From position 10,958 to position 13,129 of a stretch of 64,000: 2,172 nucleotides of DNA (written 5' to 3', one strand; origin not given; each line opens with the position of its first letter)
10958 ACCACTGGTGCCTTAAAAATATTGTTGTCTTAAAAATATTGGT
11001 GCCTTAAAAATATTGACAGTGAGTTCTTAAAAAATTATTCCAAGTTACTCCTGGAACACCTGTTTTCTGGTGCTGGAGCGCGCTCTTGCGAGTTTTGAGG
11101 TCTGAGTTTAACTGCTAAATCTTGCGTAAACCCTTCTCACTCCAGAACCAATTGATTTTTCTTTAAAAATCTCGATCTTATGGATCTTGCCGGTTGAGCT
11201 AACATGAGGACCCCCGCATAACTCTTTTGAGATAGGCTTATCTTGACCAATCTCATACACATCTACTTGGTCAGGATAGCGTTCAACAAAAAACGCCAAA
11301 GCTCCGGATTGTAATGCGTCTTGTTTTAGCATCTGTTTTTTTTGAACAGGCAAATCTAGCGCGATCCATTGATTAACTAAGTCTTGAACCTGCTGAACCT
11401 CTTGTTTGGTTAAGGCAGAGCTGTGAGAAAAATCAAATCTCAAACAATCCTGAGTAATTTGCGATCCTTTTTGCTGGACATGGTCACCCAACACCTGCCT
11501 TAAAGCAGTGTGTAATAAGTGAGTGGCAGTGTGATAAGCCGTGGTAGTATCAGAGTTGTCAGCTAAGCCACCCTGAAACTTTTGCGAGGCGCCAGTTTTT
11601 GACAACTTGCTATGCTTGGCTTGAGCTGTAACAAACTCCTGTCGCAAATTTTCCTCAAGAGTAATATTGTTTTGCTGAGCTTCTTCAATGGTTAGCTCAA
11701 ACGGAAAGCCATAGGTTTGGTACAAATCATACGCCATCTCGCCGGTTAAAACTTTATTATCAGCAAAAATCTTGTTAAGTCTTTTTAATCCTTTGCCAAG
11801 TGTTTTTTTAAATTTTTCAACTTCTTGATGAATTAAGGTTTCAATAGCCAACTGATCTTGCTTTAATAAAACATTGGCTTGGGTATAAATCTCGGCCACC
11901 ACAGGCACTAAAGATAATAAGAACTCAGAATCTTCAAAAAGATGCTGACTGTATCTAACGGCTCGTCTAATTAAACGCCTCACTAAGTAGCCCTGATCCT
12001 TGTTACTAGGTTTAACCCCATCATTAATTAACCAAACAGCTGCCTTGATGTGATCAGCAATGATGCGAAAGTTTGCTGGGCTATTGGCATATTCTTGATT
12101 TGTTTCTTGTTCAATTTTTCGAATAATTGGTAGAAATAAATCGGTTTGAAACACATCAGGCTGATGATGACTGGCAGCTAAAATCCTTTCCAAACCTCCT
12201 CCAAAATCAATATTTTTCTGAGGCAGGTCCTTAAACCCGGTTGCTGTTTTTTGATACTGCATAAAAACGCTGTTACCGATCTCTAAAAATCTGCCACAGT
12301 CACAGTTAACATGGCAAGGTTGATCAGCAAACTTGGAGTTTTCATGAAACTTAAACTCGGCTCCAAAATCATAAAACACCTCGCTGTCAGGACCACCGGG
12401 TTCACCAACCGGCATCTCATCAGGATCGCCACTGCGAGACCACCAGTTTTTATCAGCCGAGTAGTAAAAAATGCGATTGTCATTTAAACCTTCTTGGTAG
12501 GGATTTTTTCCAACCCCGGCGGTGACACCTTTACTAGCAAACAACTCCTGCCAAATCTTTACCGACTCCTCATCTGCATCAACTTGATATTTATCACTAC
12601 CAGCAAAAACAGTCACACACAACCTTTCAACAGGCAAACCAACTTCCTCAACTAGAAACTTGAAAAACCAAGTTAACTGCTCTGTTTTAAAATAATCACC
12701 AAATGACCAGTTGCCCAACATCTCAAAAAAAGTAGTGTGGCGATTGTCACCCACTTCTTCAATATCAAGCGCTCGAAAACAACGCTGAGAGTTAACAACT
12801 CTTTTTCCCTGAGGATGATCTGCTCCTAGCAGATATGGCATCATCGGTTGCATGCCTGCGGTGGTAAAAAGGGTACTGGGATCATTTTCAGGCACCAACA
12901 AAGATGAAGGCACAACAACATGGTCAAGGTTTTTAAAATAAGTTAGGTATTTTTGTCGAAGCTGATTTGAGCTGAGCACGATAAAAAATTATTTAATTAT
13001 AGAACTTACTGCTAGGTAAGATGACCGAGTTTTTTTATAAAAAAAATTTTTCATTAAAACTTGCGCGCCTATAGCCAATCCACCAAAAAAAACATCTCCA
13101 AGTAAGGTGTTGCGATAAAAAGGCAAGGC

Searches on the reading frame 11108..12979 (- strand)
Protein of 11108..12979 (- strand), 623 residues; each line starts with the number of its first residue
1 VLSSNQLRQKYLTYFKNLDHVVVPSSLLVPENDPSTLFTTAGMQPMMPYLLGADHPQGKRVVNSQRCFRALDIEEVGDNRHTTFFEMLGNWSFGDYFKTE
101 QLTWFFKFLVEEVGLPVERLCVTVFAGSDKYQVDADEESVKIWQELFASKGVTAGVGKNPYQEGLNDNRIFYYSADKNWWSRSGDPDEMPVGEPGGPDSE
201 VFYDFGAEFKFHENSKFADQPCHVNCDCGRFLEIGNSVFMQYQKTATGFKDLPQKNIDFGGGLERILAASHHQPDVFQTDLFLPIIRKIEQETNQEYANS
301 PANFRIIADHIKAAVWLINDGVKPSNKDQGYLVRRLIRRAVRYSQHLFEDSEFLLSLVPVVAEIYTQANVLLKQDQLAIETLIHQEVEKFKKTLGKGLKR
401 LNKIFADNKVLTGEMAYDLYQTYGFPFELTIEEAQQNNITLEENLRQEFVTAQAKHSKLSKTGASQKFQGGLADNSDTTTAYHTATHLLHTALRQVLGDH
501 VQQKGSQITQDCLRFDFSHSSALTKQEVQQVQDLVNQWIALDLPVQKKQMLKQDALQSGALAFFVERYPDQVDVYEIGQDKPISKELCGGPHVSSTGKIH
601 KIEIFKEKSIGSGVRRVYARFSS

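Call 43: search_protein_families(library=pfam, proteins=[window:11108-12979:-], max_evalue=0.001)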
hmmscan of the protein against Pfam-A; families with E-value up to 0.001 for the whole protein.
window:11108-12979:- (623 aa): 2 families
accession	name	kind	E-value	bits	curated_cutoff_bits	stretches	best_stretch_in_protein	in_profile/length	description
PF01411.24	tRNA-synt_2c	-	1.1e-112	377.9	30.3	1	7-479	2-452/552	tRNA synthetases class II (A)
PF07973.19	tRNA_SAD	-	9.2e-15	54.8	24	1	572-618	1-44/44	Threonyl and Alanyl tRNA synthetase second additional domain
